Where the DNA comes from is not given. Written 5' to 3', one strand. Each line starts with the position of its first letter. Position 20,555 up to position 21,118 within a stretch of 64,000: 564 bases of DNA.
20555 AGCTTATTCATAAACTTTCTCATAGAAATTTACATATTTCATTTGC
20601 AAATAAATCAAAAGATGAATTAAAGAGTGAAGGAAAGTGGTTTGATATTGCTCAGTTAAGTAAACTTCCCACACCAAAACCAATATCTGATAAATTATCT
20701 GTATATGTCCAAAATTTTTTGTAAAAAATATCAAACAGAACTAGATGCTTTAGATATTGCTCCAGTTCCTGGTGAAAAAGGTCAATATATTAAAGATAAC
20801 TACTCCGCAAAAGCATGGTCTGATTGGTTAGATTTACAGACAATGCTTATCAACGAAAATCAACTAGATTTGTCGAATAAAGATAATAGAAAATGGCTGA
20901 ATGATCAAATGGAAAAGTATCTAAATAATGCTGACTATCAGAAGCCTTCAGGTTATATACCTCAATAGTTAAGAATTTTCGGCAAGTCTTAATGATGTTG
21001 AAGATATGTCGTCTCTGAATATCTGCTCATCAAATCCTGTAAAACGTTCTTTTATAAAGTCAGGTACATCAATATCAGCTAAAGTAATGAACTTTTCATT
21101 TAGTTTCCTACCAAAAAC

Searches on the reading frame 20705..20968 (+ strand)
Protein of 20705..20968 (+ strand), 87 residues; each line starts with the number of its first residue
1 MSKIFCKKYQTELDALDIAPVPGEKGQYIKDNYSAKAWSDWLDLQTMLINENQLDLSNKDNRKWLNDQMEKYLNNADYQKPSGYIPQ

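Call 85: search_protein_families(library=pfam, proteins=[window:20705-20968:+], max_evalue=0.001)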
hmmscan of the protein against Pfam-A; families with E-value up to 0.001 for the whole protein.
window:20705-20968:+ (87 aa): 1 family
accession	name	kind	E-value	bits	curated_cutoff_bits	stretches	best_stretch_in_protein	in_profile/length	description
PF04362.19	Iron_traffic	-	2.1e-30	104.8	27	1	3-86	4-87/88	Bacterial Fe(2+) trafficking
